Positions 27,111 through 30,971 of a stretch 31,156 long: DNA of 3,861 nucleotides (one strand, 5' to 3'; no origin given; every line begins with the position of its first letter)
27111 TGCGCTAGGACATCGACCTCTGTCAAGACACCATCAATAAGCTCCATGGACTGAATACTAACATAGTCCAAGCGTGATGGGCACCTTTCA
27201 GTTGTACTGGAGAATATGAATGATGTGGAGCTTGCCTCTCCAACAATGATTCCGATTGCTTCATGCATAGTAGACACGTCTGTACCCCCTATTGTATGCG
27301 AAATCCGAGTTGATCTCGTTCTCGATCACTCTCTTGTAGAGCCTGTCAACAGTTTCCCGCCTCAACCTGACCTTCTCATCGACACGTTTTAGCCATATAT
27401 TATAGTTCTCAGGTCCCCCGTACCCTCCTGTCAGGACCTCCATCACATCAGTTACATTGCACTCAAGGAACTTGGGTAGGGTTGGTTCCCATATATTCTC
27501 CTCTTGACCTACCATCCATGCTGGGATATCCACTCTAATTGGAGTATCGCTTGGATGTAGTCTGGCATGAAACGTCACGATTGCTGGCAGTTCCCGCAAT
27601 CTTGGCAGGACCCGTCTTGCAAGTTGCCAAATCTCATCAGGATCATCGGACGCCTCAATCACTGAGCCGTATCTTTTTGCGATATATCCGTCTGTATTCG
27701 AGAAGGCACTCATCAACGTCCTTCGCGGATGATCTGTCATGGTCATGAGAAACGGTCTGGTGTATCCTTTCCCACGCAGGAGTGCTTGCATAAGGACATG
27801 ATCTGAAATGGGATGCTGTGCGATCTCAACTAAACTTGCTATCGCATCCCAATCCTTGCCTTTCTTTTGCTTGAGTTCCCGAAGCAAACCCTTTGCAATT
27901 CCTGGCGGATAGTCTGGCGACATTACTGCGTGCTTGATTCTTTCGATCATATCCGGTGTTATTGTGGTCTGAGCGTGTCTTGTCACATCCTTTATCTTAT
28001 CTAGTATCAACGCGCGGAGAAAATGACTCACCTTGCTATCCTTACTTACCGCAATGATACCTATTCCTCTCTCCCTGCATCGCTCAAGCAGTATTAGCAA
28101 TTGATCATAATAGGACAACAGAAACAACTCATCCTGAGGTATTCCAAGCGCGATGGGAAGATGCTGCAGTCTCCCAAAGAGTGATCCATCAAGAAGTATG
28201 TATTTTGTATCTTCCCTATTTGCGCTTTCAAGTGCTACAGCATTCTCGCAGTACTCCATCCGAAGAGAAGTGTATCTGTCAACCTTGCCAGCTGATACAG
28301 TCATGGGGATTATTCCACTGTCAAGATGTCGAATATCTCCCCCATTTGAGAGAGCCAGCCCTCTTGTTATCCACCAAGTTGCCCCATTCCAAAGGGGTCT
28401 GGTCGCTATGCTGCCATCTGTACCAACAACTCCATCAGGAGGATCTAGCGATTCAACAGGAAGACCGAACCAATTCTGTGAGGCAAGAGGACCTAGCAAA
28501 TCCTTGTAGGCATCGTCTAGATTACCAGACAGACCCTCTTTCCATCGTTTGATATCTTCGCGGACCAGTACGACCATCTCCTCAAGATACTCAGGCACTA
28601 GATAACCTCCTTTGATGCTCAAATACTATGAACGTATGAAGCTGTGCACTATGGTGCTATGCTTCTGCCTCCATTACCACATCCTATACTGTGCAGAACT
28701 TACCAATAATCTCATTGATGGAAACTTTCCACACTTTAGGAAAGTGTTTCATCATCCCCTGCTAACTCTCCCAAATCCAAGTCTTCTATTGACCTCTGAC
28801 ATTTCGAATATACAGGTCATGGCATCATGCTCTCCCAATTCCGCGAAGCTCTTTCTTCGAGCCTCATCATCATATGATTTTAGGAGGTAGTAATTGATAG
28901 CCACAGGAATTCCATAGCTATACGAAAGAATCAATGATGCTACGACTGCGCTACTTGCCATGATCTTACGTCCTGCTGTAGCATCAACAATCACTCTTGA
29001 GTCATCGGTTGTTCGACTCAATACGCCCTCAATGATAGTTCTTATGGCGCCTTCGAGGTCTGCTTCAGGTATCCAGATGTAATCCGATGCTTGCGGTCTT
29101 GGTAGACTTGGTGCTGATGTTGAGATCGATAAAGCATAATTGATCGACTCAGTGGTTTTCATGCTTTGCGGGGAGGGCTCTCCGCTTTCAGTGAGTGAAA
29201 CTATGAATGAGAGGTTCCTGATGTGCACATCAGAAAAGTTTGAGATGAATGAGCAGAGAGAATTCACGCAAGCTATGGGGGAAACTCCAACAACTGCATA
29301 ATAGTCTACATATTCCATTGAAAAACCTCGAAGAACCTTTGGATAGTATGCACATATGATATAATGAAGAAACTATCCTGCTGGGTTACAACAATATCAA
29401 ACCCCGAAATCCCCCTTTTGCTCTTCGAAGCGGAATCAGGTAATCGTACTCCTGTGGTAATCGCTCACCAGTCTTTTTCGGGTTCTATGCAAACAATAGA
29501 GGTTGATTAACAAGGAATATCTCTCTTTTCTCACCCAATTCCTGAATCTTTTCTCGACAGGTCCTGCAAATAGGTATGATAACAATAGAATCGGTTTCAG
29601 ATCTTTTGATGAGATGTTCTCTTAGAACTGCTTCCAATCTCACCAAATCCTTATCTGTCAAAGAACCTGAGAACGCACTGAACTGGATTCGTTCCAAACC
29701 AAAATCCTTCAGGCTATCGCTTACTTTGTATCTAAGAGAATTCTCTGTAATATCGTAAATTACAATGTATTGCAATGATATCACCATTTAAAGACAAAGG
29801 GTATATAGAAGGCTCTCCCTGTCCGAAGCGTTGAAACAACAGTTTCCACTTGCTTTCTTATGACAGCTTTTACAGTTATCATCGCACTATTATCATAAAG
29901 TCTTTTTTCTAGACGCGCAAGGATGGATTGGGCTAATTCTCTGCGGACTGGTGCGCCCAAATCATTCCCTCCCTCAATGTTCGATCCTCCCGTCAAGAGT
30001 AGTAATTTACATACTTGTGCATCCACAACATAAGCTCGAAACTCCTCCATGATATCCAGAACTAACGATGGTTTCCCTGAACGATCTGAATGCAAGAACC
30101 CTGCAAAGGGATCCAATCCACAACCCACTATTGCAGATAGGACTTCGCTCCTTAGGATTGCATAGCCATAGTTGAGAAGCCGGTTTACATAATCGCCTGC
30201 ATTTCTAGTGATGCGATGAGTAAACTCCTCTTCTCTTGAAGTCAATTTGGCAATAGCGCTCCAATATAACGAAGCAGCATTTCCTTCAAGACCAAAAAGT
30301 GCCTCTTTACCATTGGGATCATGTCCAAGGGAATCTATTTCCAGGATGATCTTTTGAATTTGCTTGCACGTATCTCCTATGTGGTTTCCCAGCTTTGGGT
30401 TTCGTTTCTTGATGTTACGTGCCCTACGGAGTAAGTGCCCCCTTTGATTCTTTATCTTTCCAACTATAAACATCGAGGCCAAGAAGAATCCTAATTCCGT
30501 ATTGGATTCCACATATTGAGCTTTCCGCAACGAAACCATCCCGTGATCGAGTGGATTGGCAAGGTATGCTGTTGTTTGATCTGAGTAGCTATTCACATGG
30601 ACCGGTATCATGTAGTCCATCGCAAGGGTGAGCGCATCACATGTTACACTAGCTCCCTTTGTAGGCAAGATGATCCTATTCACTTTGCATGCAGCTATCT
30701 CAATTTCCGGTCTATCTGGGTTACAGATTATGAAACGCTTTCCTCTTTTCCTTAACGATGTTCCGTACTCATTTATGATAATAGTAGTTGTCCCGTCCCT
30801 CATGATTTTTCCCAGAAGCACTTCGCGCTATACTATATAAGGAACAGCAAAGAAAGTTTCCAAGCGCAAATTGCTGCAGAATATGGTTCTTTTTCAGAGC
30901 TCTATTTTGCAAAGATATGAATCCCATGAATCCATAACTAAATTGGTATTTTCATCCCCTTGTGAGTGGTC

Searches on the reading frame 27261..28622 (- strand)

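Call 6: search_protein_families(library=pfam, proteins=[window:27261-28622:-], max_evalue=0.01)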
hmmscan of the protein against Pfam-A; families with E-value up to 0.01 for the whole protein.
window:27261-28622:- (453 aa): 1 family
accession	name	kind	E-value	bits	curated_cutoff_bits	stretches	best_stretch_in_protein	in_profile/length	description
PF09376.16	NurA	-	9.4e-18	65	21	1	65-419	3-253/254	NurA domain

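Call 7: search_protein_families(library=padloc, proteins=[window:27261-28622:-], max_evalue=0.001)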
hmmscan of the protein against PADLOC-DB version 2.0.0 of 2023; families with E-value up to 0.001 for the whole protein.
window:27261-28622:- (453 aa): 0 families

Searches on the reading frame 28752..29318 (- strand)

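Call 6: search_protein_families(library=pfam, proteins=[window:28752-29318:-], max_evalue=0.01)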
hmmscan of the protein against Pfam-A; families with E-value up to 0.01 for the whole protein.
window:28752-29318:- (188 aa): 0 families

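Call 7: search_protein_families(library=padloc, proteins=[window:28752-29318:-], max_evalue=0.001)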
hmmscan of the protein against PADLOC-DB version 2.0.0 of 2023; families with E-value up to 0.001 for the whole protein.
window:28752-29318:- (188 aa): 5 families
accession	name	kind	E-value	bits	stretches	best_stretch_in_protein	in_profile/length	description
PDLC01971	CARF_m1--CARF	-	0.00026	19.2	1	75-131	62-117/156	-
PDLC01794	CARF1--CARF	-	0.00031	18.6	1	91-149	78-128/168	-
PDLC01360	Csx1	-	0.00034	17.8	1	94-132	55-92/365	CAS-III; associated_signaling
PDLC01639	Csx1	-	0.00042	17.5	1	80-133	40-94/361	CAS-III; associated_signaling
PDLC01031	Csx1/Csm6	-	0.0009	16.8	1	20-134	19-110/357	CARF+HEPN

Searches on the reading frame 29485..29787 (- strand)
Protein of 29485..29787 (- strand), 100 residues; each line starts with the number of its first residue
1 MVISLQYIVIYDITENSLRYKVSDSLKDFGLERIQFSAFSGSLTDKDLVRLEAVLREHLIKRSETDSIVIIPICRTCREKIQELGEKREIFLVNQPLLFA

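Call 6: search_protein_families(library=pfam, proteins=[window:29485-29787:-], max_evalue=0.01)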
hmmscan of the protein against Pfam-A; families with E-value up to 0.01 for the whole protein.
window:29485-29787:- (100 aa): 1 family
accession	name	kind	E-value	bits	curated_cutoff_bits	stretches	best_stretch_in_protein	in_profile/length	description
PF09827.14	CRISPR_Cas2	-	4.4e-15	56.1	23.8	1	7-81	3-74/74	CRISPR associated protein Cas2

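Call 7: search_protein_families(library=padloc, proteins=[window:29485-29787:-], max_evalue=0.001)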
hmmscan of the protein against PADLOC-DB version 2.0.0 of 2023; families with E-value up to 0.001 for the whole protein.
window:29485-29787:- (100 aa): 19 families
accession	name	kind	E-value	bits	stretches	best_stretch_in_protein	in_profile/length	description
PDLC01443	Cas2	-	3.9e-19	67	1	7-87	3-78/86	"CAS-I,CAS-II,CAS-III,CAS-IV,CAS-V,CAS-VI; acquisition_2"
PDLC01338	Cas2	-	3.8e-18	63.8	1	7-87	1-75/76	"CAS-I,CAS-II,CAS-III,CAS-IV,CAS-V,CAS-VI; acquisition_2"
PDLC02027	Cas2d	-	7.3e-18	62.8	1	6-88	2-81/89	-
PDLC02075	Cas2a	-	1.5e-16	58.6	1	6-75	2-69/85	-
PDLC01649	Cas2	-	1.5e-16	58.5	1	7-77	3-69/70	"CAS-I,CAS-II,CAS-III,CAS-IV,CAS-V,CAS-VI; acquisition_2"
PDLC02077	Cas2b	-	1.8e-16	58.4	1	7-93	3-87/96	-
PDLC02074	Cas2_IIIb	-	4.1e-15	53.6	1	8-85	4-77/86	-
PDLC00935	Cas2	-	5.2e-14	50.4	1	7-91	3-88/96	CRISPR-associated endonuclease Cas2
PDLC01525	Cas2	-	8.5e-14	50.1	1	8-77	4-70/90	"CAS-I,CAS-II,CAS-III,CAS-IV,CAS-V,CAS-VI; acquisition_2"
PDLC00936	Cas2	-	1.1e-13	49.4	1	7-87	1-82/83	Cas2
PDLC01251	Cas2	-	1.1e-13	49.3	1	7-87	3-79/84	"CAS-I,CAS-II,CAS-III,CAS-IV,CAS-V,CAS-VI; acquisition_2"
PDLC02070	Cas2_II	-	1.4e-13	49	1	6-73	2-66/89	-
PDLC01756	Cas2g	-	9.8e-13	46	1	6-90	5-88/96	-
PDLC02078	Cas2b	-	2.8e-12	44.4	1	7-89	5-83/94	-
PDLC01748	Cas2_IIIa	-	2.5e-10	38.8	1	7-88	3-78/88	-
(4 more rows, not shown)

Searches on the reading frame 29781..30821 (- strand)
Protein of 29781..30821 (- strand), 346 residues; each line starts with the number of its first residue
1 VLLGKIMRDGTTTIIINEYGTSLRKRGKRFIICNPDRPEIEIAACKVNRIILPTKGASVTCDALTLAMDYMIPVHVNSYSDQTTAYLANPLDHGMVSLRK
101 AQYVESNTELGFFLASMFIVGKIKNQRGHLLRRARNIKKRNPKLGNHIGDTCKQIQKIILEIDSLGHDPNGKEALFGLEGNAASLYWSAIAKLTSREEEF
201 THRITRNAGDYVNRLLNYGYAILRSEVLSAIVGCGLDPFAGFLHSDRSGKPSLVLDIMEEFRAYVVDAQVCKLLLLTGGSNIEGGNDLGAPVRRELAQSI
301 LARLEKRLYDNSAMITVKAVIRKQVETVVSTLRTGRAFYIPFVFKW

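Call 6: search_protein_families(library=pfam, proteins=[window:29781-30821:-], max_evalue=0.01)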
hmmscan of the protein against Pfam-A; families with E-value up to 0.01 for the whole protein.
window:29781-30821:- (346 aa): 1 family
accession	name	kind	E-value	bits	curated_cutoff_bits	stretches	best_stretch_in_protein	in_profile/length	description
PF01867.21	Cas_Cas1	-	9.9e-60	202.5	22.3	1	15-274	2-250/283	CRISPR associated protein Cas1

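Call 7: search_protein_families(library=padloc, proteins=[window:29781-30821:-], max_evalue=0.001)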
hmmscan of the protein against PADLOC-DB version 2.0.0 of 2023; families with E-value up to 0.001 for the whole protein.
window:29781-30821:- (346 aa): 30 families (the best 25 are shown)
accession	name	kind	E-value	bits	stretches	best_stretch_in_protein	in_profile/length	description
PDLC02062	Cas1_II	-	4.1e-68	228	1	14-346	4-317/317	-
PDLC01608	Cas1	-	9.9e-60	200.3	1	15-274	2-243/276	"CAS-I,CAS-II,CAS-III,CAS-IV,CAS-V,CAS-VI; acquisition_1"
PDLC01248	Cas1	-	5.3e-58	194.8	1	13-333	2-288/289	"CAS-I,CAS-II,CAS-III,CAS-IV,CAS-V,CAS-VI; acquisition_1"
PDLC00927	Cas1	-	2.4e-57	192.6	1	13-338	1-325/327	CRISPR-associated endonuclease Cas1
PDLC02066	Cas1b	-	6.4e-57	191.3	1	13-332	2-319/322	-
PDLC01449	Cas1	-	8e-54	180.8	1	12-334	2-282/285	"CAS-I,CAS-II,CAS-III,CAS-IV,CAS-V,CAS-VI; acquisition_1"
PDLC01249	Cas1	-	3.2e-48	162.4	1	15-273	2-235/246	"CAS-I,CAS-II,CAS-III,CAS-IV,CAS-V,CAS-VI; acquisition_1"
PDLC02025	Cas1d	-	1.1e-47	161.1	1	13-327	3-299/316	-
PDLC00928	Cas1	-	1.4e-45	153.7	1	12-273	1-248/315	Cas1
PDLC01747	Cas1g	-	1.9e-45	153.5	1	11-274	197-445/523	-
PDLC02063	Cas1_IIIb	-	5.4e-45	152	1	40-346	338-617/617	-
PDLC01334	Cas1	-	3.3e-44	149.5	1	13-273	4-258/336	"CAS-I,CAS-II,CAS-III,CAS-IV,CAS-V,CAS-VI; acquisition_1"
PDLC01743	Cas1c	-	4e-44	149.2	1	7-273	1-257/337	-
PDLC00923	Cas1c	-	4.3e-43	145.9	1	13-273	5-261/340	"CRISPR-associated endonuclease Cas1, subtype I-C/DVULG"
PDLC02064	Cas1a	-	9.4e-42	141.6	1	13-338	3-271/277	-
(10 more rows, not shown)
